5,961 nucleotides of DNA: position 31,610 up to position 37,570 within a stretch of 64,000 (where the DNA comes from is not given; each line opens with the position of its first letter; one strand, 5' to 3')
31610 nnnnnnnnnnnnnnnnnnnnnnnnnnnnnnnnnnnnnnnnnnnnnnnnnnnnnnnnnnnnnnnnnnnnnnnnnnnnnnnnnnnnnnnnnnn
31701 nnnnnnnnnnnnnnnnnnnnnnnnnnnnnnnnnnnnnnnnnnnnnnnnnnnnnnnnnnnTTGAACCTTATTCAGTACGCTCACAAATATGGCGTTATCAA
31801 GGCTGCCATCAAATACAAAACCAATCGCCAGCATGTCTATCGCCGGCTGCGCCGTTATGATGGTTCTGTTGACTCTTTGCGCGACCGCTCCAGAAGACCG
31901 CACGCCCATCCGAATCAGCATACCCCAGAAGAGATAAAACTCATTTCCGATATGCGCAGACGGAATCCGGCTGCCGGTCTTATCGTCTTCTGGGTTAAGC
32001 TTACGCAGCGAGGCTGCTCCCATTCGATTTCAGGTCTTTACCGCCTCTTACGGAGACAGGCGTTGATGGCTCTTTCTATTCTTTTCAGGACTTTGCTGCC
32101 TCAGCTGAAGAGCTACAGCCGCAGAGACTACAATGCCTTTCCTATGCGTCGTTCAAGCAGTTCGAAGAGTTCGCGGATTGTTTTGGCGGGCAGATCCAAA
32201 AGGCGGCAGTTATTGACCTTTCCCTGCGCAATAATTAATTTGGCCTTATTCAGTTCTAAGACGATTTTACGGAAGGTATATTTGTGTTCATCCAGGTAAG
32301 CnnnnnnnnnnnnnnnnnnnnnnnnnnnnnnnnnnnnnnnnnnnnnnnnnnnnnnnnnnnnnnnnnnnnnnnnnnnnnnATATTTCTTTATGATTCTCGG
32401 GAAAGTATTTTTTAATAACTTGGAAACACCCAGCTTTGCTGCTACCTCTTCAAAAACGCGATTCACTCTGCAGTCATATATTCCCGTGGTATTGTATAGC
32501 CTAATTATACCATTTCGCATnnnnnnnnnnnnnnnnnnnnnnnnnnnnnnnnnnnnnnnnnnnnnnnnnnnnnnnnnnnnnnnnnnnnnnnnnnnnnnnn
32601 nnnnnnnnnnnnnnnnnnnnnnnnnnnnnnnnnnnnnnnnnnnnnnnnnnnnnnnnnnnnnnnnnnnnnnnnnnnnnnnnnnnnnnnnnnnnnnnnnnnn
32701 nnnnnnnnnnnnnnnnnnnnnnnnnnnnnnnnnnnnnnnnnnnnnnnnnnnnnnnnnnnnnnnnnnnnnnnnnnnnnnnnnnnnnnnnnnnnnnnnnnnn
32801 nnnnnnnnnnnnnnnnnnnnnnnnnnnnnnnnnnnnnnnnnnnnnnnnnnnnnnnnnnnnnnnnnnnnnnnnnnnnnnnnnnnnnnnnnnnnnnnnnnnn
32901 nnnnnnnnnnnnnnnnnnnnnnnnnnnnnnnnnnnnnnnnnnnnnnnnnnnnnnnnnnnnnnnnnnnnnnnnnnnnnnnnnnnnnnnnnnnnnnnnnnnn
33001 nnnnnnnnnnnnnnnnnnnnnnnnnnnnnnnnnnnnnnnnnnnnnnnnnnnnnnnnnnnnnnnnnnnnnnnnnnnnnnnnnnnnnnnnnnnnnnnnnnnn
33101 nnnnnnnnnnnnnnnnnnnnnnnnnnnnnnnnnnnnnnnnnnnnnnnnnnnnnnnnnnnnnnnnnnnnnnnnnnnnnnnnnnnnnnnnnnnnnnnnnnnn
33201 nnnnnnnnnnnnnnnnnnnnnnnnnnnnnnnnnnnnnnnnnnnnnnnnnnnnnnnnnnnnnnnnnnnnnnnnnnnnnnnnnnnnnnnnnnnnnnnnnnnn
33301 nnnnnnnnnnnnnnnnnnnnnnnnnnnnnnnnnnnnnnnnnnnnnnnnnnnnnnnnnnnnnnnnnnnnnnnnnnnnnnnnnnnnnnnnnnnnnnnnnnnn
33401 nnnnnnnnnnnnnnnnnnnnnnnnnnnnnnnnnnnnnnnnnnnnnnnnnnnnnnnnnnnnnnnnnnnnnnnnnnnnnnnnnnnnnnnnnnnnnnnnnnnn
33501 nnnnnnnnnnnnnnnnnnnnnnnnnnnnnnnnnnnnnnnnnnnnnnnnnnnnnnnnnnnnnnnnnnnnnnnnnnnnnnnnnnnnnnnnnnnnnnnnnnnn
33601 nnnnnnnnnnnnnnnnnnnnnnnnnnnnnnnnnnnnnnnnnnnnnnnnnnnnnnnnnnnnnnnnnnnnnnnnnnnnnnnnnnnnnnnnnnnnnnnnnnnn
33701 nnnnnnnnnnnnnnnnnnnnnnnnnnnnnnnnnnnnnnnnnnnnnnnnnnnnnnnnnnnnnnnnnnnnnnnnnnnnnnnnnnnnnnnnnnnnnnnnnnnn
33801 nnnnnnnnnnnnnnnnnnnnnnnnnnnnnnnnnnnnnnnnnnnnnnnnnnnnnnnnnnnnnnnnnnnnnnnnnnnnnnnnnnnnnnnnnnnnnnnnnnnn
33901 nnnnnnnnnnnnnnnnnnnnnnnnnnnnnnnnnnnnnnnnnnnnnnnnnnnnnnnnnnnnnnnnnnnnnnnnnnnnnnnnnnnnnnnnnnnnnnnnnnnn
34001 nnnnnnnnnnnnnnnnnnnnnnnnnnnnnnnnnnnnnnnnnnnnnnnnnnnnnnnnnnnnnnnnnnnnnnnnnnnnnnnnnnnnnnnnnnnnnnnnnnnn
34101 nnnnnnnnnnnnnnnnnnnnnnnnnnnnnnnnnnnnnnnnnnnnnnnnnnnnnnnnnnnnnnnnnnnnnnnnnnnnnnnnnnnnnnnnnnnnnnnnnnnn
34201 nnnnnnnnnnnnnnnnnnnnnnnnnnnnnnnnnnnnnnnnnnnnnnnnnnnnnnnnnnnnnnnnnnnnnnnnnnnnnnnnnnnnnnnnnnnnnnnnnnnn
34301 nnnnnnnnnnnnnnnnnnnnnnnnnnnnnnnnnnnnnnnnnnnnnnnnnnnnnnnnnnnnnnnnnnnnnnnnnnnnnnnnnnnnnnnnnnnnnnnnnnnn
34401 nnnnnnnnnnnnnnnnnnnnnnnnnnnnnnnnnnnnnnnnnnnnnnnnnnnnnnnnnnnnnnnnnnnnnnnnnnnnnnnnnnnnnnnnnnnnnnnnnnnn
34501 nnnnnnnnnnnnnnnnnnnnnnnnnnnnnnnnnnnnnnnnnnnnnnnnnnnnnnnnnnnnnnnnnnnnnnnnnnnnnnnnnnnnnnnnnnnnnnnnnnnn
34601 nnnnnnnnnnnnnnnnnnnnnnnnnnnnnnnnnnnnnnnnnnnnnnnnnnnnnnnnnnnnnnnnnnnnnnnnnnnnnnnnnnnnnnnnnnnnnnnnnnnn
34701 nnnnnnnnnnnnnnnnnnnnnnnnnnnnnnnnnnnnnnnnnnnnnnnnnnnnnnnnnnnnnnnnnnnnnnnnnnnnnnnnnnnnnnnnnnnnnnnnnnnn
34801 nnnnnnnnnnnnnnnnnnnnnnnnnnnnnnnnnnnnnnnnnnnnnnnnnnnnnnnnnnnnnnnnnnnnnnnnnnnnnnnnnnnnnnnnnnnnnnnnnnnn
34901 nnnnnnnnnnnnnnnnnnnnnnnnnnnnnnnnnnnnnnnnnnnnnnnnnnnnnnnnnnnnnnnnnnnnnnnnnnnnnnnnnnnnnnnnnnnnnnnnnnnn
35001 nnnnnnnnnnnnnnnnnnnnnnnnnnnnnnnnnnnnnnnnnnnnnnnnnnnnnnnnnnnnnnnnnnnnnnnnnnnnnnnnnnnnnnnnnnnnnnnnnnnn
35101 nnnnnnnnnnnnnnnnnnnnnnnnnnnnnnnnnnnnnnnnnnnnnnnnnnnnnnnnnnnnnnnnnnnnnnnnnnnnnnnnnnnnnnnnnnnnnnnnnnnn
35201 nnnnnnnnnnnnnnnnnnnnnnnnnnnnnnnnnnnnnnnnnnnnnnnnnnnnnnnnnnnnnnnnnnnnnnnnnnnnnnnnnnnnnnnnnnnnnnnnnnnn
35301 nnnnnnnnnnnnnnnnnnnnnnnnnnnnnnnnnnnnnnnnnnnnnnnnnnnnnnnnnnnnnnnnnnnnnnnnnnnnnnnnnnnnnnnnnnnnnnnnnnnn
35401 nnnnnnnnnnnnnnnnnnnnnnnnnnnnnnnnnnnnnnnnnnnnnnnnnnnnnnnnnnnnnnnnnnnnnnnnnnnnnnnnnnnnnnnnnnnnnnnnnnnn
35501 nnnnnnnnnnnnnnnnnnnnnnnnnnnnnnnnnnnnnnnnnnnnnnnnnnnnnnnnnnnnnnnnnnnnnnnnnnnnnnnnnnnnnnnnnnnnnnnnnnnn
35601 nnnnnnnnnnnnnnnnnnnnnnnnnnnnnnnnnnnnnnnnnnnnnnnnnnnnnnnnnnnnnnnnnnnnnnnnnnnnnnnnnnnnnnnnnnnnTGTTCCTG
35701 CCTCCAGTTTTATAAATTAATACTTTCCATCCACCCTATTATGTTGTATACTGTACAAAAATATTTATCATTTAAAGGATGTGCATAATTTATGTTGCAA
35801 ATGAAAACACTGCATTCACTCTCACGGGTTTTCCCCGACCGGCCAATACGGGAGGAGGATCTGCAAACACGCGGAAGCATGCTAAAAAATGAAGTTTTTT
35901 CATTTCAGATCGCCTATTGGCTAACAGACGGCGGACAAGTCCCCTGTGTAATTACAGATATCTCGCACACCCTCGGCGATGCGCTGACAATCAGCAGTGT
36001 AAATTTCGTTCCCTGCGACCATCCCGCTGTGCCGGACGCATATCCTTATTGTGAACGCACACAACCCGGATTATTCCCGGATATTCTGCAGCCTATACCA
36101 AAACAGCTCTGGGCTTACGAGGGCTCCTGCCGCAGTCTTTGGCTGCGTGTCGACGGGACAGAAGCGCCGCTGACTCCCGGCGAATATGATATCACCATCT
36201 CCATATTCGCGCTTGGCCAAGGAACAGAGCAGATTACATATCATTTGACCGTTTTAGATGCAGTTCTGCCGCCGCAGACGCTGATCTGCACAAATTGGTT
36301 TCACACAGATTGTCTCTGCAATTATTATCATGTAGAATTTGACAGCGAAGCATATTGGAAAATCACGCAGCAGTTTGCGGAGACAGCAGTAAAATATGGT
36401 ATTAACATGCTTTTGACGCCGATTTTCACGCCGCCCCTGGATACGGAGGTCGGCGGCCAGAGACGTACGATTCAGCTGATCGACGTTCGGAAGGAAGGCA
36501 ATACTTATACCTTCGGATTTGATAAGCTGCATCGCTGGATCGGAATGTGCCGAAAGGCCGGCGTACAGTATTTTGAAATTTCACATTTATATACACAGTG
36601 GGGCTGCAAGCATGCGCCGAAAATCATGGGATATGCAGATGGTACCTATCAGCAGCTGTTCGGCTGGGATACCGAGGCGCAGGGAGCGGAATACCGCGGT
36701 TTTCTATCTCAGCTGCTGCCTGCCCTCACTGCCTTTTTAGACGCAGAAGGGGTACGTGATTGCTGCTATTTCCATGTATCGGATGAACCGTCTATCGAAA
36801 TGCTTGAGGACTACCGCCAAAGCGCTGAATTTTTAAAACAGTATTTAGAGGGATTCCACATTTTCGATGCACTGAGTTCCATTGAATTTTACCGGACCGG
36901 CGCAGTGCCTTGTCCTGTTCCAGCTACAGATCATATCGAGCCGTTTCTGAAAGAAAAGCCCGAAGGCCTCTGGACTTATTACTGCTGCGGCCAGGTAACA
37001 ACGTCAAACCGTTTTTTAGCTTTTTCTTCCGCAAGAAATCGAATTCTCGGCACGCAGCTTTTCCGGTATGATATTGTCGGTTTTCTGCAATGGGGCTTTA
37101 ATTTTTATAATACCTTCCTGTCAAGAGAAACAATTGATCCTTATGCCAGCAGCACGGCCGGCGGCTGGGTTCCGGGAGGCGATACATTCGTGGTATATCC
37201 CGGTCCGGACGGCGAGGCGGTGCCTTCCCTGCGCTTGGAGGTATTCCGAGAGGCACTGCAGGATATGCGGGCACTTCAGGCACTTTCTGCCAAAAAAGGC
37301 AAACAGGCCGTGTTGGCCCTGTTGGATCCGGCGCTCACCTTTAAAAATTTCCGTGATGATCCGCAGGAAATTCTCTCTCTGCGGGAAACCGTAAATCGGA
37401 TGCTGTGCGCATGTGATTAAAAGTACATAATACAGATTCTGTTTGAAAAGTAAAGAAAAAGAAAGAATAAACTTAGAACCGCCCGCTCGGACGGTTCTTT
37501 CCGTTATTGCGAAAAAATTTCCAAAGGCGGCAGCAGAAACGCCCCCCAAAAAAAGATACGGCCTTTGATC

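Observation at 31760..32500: Mobile-element graveyard between a hypothetical gene and tRNA-Pro: an IS481-type transposase stub plus decayed reading frames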

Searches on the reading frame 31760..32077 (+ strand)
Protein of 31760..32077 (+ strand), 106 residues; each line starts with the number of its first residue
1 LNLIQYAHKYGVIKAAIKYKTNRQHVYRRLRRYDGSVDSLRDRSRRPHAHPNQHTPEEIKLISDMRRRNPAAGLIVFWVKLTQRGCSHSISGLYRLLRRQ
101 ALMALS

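Call 24: find_homologous_proteins(query=window:31760-32077:+)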
Query seq(106 aa) (106 aa): 591 proteins with E <= 0.001 among 597 candidates; the best 120 are listed.
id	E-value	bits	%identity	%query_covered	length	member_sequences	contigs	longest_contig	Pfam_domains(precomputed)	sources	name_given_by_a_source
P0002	1.1e-47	179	77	99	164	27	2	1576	PF13518.13,PF13565.13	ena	-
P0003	1.1e-47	179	77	99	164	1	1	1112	PF13518.13,PF13565.13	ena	-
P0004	2.5e-47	178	78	99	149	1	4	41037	PF13551.13,PF13518.13,PF13565.13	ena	-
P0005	2.9e-47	177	80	98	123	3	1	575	PF13518.13,PF13565.13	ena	-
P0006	3.2e-47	177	75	99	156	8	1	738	PF13518.13,PF13565.13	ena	-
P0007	4.0e-46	174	75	99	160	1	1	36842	PF13518.13,PF13565.13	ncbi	-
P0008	5.3e-46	173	75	99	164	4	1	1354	PF13551.13,PF13518.13,PF13565.13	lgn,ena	-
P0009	1.2e-45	172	75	99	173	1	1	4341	PF13518.13,PF13565.13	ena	-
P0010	1.5e-45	172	75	99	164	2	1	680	PF13518.13,PF13565.13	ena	-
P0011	1.9e-45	172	75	99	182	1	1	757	PF13518.13,PF13565.13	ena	-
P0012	3.1e-45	171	75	99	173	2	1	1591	PF13551.13,PF13518.13,PF13565.13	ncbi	-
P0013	3.5e-45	171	72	99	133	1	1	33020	PF13565.13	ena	-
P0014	4.4e-45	170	74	99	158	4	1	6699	PF13551.13,PF13518.13,PF13565.13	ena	-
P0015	5.3e-45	170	71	99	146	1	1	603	PF13518.13,PF13565.13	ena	-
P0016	5.9e-45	170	75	99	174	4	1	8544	PF13551.13,PF13518.13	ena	-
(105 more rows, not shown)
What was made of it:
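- Tried and rejected: I first read the fact that the 120 listed homologues (the best of 591 hits) are all 110-186 aa (call 24) as a family of stand-alone HTH proteins.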

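Call 28: find_encoding_contigs(protein=P0004, flank=4000, max_places=4)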
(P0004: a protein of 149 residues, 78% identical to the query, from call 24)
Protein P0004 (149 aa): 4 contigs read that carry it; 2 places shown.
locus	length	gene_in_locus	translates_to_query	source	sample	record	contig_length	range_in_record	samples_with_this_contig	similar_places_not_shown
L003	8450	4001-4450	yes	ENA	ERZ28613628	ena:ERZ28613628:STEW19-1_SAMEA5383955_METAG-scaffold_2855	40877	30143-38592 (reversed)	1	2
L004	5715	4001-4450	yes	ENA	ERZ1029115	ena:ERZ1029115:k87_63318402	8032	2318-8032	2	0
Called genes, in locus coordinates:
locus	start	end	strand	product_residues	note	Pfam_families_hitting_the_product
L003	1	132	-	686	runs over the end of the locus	PF01048:PNP_UDP_1 (weak)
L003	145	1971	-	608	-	PF03819:MazG (weak)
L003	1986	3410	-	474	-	PF13476:AAA_23 (faint)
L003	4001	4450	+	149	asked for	PF13518:HTH_28, PF13551:HTH_29 (faint), PF13565:HTH_32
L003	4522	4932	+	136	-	PF00665:rve (weak), PF13683:rve_3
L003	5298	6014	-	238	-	PF00149:Metallophos, PF06874:FBPase_2 (faint), PF12850:Metallophos_2 (weak)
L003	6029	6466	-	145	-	PF08837:DUF1810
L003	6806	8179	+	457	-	PF18144:SMODS (weak), PF21654:DncV-like_NTFase, PF18134:AGS_C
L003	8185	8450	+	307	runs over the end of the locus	PF18167:Sa_NUDIX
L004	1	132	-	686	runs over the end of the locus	PF01048:PNP_UDP_1 (weak)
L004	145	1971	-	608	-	PF03819:MazG (weak)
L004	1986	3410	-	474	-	PF13476:AAA_23 (faint)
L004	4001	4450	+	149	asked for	PF13518:HTH_28, PF13551:HTH_29 (faint), PF13565:HTH_32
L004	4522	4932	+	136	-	PF00665:rve (weak), PF13683:rve_3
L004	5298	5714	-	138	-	?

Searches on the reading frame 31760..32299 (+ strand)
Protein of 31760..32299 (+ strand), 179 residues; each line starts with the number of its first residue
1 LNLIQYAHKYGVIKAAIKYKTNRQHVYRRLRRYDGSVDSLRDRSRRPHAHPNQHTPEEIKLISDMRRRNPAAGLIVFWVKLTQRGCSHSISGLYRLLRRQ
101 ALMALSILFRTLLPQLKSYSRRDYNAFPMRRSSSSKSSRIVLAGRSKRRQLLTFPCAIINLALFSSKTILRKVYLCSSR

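Call 7: search_protein_families(library=pfam, proteins=[window:31760-32299:+], max_evalue=1)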
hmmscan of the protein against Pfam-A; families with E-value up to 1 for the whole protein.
window:31760-32299:+ (179 aa): 4 families
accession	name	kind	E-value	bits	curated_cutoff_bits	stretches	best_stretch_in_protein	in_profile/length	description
PF13565.12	HTH_32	-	4.9e-06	27.4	33.7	1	26-97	2-73/73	Homeodomain-like domain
PF13518.12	HTH_28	-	1.4e-05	25.5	25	1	5-48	8-52/52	Helix-turn-helix domain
PF13011.12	LZ_Tnp_IS481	-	0.0016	19.1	22.2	1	27-67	43-84/85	leucine-zipper of insertion element IS481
PF13384.12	HTH_23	-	0.063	13.6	24.6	1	6-40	14-49/50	Homeodomain-like domain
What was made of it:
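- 31766..32072 (+): IS fragment A. Corresponds to positions 153-459 of the 1064-nt IS481-type element and encodes transposase residues ~12-116 (helix-turn-helix / leucine-zipper part). The frame is open. At protein level the match starts at 31760. Pfam HTH_28/HTH_32/LZ_Tnp_IS481 (call 7).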

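Call 8: search_protein_families(library=ncbifam, proteins=[window:31760-32299:+], max_evalue=1)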
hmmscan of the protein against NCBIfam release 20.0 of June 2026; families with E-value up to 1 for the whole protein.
window:31760-32299:+ (179 aa): 2 families
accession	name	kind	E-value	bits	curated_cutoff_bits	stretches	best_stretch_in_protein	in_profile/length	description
NF033577.2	transpos_IS481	equivalog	3.5e-16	59.6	224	1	6-110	8-115/284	IS481 family transposase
NF008261.0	PRK11032.1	equivalog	0.097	12.7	183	1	14-68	3-57/160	zinc ribbon-containing protein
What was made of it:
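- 31766..32072 (+): NF033577 E 3.5e-16 (call 8).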

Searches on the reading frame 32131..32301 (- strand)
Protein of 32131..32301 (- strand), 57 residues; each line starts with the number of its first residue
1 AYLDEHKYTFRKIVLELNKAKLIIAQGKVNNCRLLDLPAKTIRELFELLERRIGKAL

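Call 7: search_protein_families(library=pfam, proteins=[window:32131-32301:-], max_evalue=1)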
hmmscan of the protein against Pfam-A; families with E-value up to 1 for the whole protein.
seq(57 aa): 0 families

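Call 8: search_protein_families(library=ncbifam, proteins=[window:32131-32301:-], max_evalue=1)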
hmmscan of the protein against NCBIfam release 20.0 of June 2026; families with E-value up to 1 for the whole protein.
seq(57 aa): 0 families

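Call 54: search_protein_families(library=phrogs, proteins=[window:32131-32301:-], max_evalue=5)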
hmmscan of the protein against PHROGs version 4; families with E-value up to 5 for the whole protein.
seq(57 aa): 0 families

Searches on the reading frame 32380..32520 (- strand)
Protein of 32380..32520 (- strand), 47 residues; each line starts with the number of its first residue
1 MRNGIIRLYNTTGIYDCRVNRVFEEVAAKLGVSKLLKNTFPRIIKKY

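Call 7: search_protein_families(library=pfam, proteins=[window:32380-32520:-], max_evalue=1)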
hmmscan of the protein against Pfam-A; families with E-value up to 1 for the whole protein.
seq(47 aa): 0 families

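Call 8: search_protein_families(library=ncbifam, proteins=[window:32380-32520:-], max_evalue=1)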
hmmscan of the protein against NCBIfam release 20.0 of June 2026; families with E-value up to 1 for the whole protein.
seq(47 aa): 1 family
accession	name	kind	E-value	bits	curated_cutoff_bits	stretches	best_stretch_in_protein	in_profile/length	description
NF004424.0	PRK05766.1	equivalog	0.047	13.5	54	1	2-34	25-52/54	30S ribosomal protein S14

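Call 54: search_protein_families(library=phrogs, proteins=[window:32380-32520:-], max_evalue=5)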
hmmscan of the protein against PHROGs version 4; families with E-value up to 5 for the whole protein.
seq(47 aa): 0 families

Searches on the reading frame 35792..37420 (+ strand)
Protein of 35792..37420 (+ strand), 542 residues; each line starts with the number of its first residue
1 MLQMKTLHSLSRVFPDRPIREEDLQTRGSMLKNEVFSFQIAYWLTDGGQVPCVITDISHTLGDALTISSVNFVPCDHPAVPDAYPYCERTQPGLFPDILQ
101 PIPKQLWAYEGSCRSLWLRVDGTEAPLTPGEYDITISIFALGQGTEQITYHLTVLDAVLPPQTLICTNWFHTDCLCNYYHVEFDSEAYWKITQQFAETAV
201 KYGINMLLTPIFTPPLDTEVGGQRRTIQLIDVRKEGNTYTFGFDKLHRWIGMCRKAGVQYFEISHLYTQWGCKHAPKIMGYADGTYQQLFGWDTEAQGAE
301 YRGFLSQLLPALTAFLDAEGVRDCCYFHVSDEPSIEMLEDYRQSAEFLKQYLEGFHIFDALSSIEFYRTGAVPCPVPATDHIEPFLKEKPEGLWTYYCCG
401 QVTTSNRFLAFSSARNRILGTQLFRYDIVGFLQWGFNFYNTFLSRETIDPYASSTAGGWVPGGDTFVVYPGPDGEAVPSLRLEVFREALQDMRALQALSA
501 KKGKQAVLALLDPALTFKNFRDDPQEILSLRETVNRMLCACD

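Call 43: search_protein_families(library=pfam, proteins=[window:35792-37420:+], max_evalue=0.00001)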
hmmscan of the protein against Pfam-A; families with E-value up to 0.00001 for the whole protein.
window:35792-37420:+ (542 aa): 1 family
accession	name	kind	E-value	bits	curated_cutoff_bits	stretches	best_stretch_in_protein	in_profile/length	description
PF13320.12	GH123_cat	-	6.8e-106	354.7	23.1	1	169-498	1-324/324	Glycoside hydrolase 123, catalytic domain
